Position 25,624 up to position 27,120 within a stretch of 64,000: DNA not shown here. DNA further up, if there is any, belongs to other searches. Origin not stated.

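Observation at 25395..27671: Thiolase-fold protein without the canonical catalytic cysteines, paired with DUF35 and led by a GNAT-like protein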

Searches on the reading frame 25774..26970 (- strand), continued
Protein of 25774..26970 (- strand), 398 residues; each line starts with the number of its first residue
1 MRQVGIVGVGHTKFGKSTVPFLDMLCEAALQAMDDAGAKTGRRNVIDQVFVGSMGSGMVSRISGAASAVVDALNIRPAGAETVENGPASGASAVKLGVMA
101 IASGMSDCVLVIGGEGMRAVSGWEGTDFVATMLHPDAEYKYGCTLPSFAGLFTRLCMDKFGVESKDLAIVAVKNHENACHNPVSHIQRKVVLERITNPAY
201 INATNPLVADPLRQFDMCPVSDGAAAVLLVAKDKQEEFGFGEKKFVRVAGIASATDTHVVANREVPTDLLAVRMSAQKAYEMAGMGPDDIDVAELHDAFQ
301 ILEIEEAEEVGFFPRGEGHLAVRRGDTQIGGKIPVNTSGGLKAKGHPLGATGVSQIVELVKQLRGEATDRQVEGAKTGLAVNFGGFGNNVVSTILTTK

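Call 46: search_protein_families(library=pfam, proteins=[L065:7887-8792:-, L065:6575-7945:-, L065:5725-6594:-, L065:4145-5179:+, L065:11577-12071:+, L047:4896-6647:+, L047:6644-7774:+, L047:15120-16379:-, L064:11599-12483:-, L064:12776-14176:+], max_evalue=0.001)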
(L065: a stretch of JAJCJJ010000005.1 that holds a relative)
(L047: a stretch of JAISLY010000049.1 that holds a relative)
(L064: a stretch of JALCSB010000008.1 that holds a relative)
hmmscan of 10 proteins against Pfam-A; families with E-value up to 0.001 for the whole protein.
L065:7887-8792:- (301 aa): 1 family
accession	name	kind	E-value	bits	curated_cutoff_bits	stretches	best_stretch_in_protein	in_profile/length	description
PF02445.21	NadA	-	3.4e-119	397.8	27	1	6-297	2-294/295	Quinolinate synthetase A protein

L065:6575-7945:- (456 aa): 6 families
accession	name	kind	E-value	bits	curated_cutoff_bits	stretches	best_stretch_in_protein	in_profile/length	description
PF00890.30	FAD_binding_2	-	4.6e-80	270.3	20.4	1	31-396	1-414/414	FAD binding domain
PF01266.30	DAO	-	4.4e-08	33.5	27.9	1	31-163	1-121/353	FAD dependent oxidoreductase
PF07992.20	Pyr_redox_2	-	1.1e-07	32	26.1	0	31-215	2-109/291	Pyridine nucleotide-disulphide oxidoreductase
PF03486.20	HI0933_like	-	1.3e-06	28.5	50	1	31-379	2-218/244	HI0933-like protein Rossmann domain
PF01946.23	Thi4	-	2.7e-06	27.2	26.2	0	154-195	97-138/235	Thi4 family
PF12831.13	FAD_oxidored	-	0.00052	19.9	27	0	31-210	1-141/416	FAD dependent oxidoreductase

L065:5725-6594:- (289 aa): 3 families
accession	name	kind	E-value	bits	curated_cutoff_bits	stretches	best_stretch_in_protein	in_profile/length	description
PF01729.25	QRPTase_C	-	1.5e-63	213.9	23.1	1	117-282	1-169/169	Quinolinate phosphoribosyl transferase, C-terminal domain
PF02749.22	QRPTase_N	-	2.2e-20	73.1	27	1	30-115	1-82/82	Quinolinate phosphoribosyl transferase, N-terminal domain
PF13714.12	PEP_mutase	-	0.00092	19.3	31.5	0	198-272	152-225/240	Phosphoenolpyruvate phosphomutase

L065:4145-5179:+ (344 aa): 0 families

L065:11577-12071:+ (164 aa): 1 family
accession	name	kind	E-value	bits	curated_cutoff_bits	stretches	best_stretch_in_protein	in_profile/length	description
PF00583.31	Acetyltransf_1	-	4.3e-05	24.2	20.7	1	45-142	20-116/116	Acetyltransferase (GNAT) family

L047:4896-6647:+ (583 aa): 4 families
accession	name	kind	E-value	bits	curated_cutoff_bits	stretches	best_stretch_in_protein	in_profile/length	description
PF02463.25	SMC_N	-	6.5e-15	55.6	40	1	117-535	94-211/220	RecF/RecN/SMC N terminal domain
PF13476.12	AAA_23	-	4.8e-08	34.3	27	1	7-50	4-47/201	AAA domain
PF13175.12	AAA_15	-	0.00033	20.8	32.1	0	1-47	1-48/374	AAA ATPase domain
PF13304.12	AAA_21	-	0.00078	20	27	0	25-70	2-50/304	AAA domain, putative AbiEii toxin, Type IV TA system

L047:6644-7774:+ (376 aa): 2 families
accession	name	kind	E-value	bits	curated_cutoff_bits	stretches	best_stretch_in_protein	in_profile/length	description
PF12555.13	SteA-like_C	-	6.2e-12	45.8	26.4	1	323-371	1-49/52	SteA-like C-terminal domain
PF04263.21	TPK_catalytic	-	7.9e-08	32.7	30.7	1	197-232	9-44/113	Thiamin pyrophosphokinase, catalytic domain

L047:15120-16379:- (419 aa): 3 families
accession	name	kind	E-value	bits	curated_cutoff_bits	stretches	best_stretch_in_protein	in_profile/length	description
PF07905.16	PucR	-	2.6e-25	89.4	33.5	1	12-131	1-118/118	Purine catabolism regulatory protein-like family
PF13556.12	HTH_30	-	4.7e-17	62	27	1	339-396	2-59/59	PucR C-terminal helix-turn-helix domain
PF17853.6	GGDEF_2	-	3.7e-16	59.8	24.5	1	161-285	4-116/116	GGDEF-like domain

L064:11599-12483:- (294 aa): 1 family
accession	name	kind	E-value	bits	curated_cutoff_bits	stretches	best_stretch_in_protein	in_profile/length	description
PF00849.27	PseudoU_synth_2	-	8.8e-32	110.9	26.8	1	84-232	2-151/152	RNA pseudouridylate synthase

L064:12776-14176:+ (466 aa): 3 families
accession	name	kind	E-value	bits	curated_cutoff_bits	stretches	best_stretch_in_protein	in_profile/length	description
PF04055.27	Radical_SAM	-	7.8e-20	72.1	29.5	1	117-252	3-150/166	Radical SAM superfamily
PF13186.11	SPASM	-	0.0001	23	21.5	1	332-392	1-63/67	Iron-sulfur cluster-binding domain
PF13353.11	Fer4_12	-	0.00034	21.4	22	1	119-181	13-78/137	4Fe-4S single cluster domain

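Call 49: find_encoding_contigs(protein=P0001, flank=10000, max_places=3)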
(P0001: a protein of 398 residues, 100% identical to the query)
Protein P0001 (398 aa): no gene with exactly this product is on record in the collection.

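Call 50: list_cluster_members(proteins=[window:25774-26970:-, window:27000-27671:-, window:25395-25760:-])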
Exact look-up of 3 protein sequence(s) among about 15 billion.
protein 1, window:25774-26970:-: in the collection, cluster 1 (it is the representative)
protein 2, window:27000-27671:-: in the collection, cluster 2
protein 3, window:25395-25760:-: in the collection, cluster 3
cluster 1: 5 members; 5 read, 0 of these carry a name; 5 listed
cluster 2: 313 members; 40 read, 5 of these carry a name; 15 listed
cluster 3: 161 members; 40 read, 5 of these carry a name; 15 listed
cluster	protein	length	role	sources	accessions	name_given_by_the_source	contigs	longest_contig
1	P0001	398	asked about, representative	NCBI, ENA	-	-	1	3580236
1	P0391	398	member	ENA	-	-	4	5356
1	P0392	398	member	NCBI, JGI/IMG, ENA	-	-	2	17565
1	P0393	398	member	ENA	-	-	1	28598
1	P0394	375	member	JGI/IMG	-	-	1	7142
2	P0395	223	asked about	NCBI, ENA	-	-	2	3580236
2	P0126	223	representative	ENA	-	-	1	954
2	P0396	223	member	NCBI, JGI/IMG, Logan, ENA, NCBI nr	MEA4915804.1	MAG: hypothetical protein VB061_14650 [Christensenella sp.] | hypothetical protein [Christensenella sp.]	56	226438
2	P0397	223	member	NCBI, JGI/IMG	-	hypothetical protein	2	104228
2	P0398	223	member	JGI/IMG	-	hypothetical protein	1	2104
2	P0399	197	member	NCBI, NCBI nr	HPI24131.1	MAG TPA: hypothetical protein PLE73_13105, partial [Spirochaetota bacterium] | hypothetical protein [Spirochaetota bacterium]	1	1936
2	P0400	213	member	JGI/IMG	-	hypothetical protein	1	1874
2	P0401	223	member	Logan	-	-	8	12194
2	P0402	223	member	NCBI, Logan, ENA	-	-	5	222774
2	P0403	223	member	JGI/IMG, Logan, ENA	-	-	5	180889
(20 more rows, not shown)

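Call 69: predict_structure(alignment_id=A2)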
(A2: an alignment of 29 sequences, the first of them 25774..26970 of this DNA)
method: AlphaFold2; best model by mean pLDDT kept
length: 398 residues; sequences in the alignment: 29
mean_pLDDT: 41.2   pTM: 0.42
mean pLDDT of the five models: 41.2, 35.5, 35.1, 34.3, 30.0
residues with pLDDT >= 90: 0; 70-90: 29; 50-70: 86; < 50: 283
segments of 3 or more residues with pLDDT < 50: 1-16, 55-57, 85-88, 115-128, 137-147, 164-313, 315-398
pLDDT, mean of each block of 10 residues (from residue 1): 39 51 73 64 70 54 67 65 52 56 67 51 43 50 40 64 43 24 21 23 22 22 28 44 28 26 25 38 39 24 33 43 35 24 24 35 45 33 29 32
secondary structure, 60 per line:
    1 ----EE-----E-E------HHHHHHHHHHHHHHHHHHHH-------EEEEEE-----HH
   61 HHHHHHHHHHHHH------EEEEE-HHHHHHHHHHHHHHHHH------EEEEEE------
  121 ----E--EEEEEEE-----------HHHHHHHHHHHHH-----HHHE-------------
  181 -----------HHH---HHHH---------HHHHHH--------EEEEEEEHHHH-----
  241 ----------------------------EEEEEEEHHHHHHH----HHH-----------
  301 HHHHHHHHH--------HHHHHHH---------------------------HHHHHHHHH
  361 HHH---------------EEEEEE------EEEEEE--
elements in order: H21-40 E48-53 H59-73 E80-84 H86-102 E109-114 E128-134 H146-158 H198-201 H211-216 E225-231 H232-235 E269-275 H276-282 H301-309 H318-324 H352-363 E379-384 E391-396

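Call 72: search_protein_families(library=pfam, proteins=[L029:59-1684:+, L029:1916-2908:+, L029:5026-7371:-, L029:7508-9133:-, L039:1714-3648:+, L039:17003-17950:+, L039:18052-19005:+, L017:250-1890:+, L017:5378-7336:-, L017:8144-9070:+], max_evalue=0.0001)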
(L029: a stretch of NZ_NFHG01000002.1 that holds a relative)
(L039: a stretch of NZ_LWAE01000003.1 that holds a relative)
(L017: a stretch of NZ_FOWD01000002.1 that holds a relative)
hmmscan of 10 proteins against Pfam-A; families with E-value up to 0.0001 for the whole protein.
L029:59-1684:+ (541 aa): 2 families
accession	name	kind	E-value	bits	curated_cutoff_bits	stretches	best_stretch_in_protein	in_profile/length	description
PF00122.25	E1-E2_ATPase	-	3.7e-39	134.6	28.1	1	31-200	3-180/181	E1-E2 ATPase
PF00702.32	Hydrolase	-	4.7e-30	105.8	26.4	1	218-437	2-191/191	haloacid dehalogenase-like hydrolase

L029:1916-2908:+ (330 aa): 1 family
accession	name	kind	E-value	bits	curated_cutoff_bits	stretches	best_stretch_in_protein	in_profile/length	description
PF01032.23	FecCD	-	4.2e-58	197.3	26.5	1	2-297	6-309/311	FecCD transport family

L029:5026-7371:- (781 aa): 2 families
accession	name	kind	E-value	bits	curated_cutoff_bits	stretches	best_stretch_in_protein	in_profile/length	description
PF19732.4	SpoIIE_N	-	9.9e-40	137.1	27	1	12-525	16-537/605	Stage II sporulation protein E N-terminal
PF07228.17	SpoIIE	-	5.6e-22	79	25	1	597-778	2-191/192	Stage II sporulation protein E (SpoIIE)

L029:7508-9133:- (541 aa): 3 families
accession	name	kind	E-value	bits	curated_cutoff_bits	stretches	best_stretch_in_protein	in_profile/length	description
PF07905.16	PucR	-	9.4e-31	107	33.5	1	20-139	1-118/118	Purine catabolism regulatory protein-like family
PF13556.12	HTH_30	-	6.4e-21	74.3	27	1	474-532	1-59/59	PucR C-terminal helix-turn-helix domain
PF17853.6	GGDEF_2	-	1.6e-12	48.1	24.5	1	296-423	9-116/116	GGDEF-like domain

L039:1714-3648:+ (644 aa): 10 families
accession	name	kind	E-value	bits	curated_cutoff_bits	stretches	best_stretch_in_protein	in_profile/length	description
PF02906.19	Fe_hyd_lg_C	-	1.1e-28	101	22.1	1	81-299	2-244/245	Iron only hydrogenase large subunit, C-terminal domain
PF00015.26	MCPsignal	-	2.5e-23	83.3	34.6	1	496-631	19-161/172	Methyl-accepting chemotaxis protein (MCP) signalling domain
PF13237.11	Fer4_10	-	2.4e-09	37.4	25.5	1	8-59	3-53/53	4Fe-4S dicluster domain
PF12838.12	Fer4_7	-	8.1e-09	36.3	27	1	13-62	1-52/52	4Fe-4S dicluster domain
PF14697.11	Fer4_21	-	1.1e-07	32.3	35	1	11-61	5-55/59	4Fe-4S dicluster domain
PF00037.32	Fer4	-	3.7e-07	30.1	21.1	1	42-62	2-22/24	4Fe-4S binding domain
PF12837.12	Fer4_6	-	4.3e-07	30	25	1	40-62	1-23/24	4Fe-4S binding domain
PF13187.11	Fer4_9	-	2.6e-06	27.8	27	1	13-62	1-51/52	4Fe-4S dicluster domain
PF04060.18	FeS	-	7e-06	26.1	23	1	387-413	5-31/33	Putative Fe-S cluster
PF13484.11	Fer4_16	-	1.9e-05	25.8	30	0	47-62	1-16/66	4Fe-4S double cluster binding domain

L039:17003-17950:+ (315 aa): 1 family
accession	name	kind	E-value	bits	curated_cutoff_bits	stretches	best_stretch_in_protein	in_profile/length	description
PF00696.33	AA_kinase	-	6.6e-26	91.9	24.9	1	3-297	2-233/234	Amino acid kinase family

L039:18052-19005:+ (317 aa): 3 families
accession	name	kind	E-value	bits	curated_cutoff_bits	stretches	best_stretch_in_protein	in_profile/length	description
PF02737.24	3HCDH_N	-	5.6e-62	209.3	22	1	8-187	1-178/180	3-hydroxyacyl-CoA dehydrogenase, NAD binding domain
PF00725.27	3HCDH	-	1.1e-24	87.1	22.1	1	191-289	1-97/97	3-hydroxyacyl-CoA dehydrogenase, C-terminal domain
PF03446.21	NAD_binding_2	-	1.8e-05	25.3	21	0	9-123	2-95/161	NAD binding domain of 6-phosphogluconate dehydrogenase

L017:250-1890:+ (546 aa): 1 family
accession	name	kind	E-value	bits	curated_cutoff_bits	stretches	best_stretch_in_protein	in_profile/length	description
PF01547.30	SBP_bac_1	-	1.6e-08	35.4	26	0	74-153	11-98/307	Bacterial extracellular solute-binding protein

L017:5378-7336:- (652 aa): 1 family
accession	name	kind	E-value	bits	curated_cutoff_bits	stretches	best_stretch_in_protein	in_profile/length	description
PF02120.21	Flg_hook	-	2.7e-11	43.6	29.8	1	559-617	14-72/85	Flagellar hook-length control protein FliK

L017:8144-9070:+ (308 aa): 2 families
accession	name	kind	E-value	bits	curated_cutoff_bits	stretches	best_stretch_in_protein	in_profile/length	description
PF12804.13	NTP_transf_3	-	1.1e-15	58.6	27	1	18-161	15-155/160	MobA-like NTP transferase domain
PF00126.33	HTH_1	-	1.1e-05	25.7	26.6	1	222-276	10-59/60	Bacterial regulatory helix-turn-helix protein, lysR family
